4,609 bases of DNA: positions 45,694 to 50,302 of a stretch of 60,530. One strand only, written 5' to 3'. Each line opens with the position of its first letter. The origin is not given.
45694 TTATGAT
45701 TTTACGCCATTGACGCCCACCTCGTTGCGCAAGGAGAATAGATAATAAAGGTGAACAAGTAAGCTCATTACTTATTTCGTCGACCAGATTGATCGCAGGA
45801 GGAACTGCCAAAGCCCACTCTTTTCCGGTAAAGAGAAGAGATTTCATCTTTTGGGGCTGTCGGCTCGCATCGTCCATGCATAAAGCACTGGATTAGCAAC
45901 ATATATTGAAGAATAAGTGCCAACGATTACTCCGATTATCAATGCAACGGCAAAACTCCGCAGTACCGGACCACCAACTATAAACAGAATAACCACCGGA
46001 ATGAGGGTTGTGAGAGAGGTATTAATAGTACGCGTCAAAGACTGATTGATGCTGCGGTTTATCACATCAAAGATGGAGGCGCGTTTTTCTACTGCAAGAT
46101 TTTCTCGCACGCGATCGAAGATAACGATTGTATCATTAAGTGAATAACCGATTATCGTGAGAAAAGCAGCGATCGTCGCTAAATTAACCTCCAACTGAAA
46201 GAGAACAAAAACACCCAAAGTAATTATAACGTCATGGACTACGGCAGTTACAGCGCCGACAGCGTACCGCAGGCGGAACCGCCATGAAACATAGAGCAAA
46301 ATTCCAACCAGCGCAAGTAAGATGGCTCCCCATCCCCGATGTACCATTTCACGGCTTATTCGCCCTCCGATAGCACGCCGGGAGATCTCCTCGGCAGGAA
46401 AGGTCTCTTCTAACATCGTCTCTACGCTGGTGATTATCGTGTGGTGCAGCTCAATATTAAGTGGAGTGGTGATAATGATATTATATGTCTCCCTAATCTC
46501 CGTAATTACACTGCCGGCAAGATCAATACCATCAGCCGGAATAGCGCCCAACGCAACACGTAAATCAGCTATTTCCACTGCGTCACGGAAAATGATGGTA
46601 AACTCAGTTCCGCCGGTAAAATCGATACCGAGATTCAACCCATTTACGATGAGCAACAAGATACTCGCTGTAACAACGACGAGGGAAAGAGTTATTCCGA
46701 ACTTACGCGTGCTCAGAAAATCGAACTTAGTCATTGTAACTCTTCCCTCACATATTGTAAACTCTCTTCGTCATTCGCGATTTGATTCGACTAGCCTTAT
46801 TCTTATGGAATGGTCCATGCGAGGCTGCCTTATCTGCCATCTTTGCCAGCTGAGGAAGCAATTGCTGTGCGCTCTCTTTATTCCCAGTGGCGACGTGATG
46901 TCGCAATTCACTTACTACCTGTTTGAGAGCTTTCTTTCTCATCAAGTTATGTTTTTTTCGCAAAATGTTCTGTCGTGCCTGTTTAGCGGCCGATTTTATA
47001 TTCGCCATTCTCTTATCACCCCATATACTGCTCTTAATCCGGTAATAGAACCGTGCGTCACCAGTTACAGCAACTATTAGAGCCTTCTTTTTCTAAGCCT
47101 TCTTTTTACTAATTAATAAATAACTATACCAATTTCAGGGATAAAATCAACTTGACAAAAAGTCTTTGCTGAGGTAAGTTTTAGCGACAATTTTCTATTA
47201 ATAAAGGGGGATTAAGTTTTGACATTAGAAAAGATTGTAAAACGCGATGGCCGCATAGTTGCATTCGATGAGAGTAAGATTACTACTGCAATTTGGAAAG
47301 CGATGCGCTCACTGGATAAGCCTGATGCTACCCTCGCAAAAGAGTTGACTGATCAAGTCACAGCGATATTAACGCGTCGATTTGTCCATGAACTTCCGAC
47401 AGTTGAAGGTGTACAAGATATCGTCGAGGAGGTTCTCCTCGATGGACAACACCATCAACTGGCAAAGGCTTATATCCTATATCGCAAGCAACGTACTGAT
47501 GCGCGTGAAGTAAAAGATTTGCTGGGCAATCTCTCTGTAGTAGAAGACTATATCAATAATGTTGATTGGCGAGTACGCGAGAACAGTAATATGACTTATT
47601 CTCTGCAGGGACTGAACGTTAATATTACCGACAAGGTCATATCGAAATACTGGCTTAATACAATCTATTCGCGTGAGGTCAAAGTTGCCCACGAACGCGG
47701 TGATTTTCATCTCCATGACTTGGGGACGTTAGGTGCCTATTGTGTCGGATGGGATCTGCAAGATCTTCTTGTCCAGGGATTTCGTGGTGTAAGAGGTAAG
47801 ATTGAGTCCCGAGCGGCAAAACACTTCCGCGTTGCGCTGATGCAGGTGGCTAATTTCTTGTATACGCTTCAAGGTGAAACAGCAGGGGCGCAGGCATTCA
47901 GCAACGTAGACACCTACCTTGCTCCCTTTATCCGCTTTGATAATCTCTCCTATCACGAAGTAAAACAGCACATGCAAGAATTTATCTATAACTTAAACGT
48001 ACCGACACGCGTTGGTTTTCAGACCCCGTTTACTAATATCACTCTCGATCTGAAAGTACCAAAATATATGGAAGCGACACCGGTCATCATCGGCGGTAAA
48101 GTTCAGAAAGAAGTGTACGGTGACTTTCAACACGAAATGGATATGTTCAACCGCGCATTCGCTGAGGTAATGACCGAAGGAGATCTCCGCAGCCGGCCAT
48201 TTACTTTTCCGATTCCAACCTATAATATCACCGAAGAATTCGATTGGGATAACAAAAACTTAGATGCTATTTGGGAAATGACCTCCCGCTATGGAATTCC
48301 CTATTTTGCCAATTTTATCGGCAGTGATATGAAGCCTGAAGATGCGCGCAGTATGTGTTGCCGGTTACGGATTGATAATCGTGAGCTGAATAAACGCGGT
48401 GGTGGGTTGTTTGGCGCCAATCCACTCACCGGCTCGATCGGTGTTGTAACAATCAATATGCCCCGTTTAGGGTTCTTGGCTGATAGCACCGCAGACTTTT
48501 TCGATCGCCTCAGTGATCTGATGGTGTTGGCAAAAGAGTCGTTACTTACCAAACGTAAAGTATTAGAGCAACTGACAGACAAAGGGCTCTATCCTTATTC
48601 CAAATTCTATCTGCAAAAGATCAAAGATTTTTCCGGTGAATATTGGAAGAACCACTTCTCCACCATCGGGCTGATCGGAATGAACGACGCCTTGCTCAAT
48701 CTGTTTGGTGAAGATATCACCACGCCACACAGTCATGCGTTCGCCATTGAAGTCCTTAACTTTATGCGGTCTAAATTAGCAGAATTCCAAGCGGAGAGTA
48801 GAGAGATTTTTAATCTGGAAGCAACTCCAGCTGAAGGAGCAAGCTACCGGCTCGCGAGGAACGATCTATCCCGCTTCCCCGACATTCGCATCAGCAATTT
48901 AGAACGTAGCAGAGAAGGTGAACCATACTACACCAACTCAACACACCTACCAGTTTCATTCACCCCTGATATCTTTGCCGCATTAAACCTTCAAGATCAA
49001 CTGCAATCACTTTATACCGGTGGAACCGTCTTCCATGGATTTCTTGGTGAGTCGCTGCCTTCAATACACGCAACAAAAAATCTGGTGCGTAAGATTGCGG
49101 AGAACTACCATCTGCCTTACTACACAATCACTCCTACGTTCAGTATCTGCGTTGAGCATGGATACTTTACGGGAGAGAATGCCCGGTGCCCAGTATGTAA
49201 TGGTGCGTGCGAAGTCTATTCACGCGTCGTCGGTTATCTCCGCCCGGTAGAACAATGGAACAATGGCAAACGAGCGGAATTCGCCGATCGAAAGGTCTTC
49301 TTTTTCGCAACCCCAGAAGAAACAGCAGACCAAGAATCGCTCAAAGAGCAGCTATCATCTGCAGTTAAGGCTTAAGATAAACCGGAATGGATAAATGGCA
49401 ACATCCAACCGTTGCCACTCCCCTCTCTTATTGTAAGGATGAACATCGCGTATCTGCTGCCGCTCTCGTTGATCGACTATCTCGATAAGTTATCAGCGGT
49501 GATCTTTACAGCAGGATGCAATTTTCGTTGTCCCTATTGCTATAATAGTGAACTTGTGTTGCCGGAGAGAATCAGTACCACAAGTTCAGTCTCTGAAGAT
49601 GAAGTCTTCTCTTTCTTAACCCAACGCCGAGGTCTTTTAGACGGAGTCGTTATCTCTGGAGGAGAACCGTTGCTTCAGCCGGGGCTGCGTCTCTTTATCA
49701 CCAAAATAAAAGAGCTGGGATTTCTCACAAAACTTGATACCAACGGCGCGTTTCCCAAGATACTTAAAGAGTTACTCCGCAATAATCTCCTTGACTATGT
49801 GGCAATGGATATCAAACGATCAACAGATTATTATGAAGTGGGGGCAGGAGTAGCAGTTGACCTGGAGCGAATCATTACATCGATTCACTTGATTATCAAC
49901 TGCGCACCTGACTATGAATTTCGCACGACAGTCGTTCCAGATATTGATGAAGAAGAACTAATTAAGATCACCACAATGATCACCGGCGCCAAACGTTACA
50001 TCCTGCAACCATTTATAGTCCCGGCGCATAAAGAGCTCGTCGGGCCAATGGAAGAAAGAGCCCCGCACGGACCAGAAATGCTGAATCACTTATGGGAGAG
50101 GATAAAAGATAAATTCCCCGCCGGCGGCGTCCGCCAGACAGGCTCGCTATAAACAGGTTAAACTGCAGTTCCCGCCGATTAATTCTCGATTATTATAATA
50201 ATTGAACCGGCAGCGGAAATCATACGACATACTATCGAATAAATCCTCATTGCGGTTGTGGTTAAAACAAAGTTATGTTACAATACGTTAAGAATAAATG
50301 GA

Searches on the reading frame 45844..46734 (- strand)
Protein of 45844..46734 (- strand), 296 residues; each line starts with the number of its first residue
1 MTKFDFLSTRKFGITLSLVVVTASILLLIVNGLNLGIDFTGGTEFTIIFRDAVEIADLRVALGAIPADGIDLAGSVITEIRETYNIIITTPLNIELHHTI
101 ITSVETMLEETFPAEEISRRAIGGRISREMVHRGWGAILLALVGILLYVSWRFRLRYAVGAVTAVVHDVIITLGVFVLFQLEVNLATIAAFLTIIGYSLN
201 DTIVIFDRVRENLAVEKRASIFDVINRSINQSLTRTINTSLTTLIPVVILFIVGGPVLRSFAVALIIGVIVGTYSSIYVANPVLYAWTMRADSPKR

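Call 70: search_protein_families(library=pfam, proteins=[window:45844-46734:-], max_evalue=1e-8)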
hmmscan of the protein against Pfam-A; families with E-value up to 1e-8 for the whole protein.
window:45844-46734:- (296 aa): 1 family
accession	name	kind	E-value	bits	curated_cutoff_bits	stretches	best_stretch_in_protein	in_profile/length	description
PF02355.23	SecD_SecF_C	-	3.2e-68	229.3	20.5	1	104-289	2-188/189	Protein export membrane protein SecD/SecF, C-terminal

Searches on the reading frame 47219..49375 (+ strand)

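Call 70: search_protein_families(library=pfam, proteins=[window:47219-49375:+], max_evalue=1e-8)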
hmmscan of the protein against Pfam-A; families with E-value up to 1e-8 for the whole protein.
window:47219-49375:+ (718 aa): 2 families
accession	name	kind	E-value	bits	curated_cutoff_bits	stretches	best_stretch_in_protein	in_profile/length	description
PF13597.11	NRDD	-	1.3e-192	641.9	26.2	1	121-694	1-562/562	Anaerobic ribonucleoside-triphosphate reductase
PF03477.21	ATP-cone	-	1.8e-22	80.1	25.8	1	5-93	2-87/88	ATP cone domain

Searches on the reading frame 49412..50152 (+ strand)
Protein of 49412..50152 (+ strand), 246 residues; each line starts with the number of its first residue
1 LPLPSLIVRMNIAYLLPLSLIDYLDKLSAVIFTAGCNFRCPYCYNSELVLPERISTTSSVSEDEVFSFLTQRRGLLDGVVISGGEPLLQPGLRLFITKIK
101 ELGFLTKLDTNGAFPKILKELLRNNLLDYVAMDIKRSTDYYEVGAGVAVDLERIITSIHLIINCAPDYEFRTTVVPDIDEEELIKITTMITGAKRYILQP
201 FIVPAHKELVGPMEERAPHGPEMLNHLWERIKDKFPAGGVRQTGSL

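Call 70: search_protein_families(library=pfam, proteins=[window:49412-50152:+], max_evalue=1e-8)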
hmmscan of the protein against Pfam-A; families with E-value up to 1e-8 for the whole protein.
window:49412-50152:+ (246 aa): 2 families
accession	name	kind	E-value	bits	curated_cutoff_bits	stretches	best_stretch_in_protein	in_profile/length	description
PF04055.27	Radical_SAM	-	3.7e-17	63.4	29.5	1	30-186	1-162/166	Radical SAM superfamily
PF13353.11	Fer4_12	-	2.2e-10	41.4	22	1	29-113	8-92/137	4Fe-4S single cluster domain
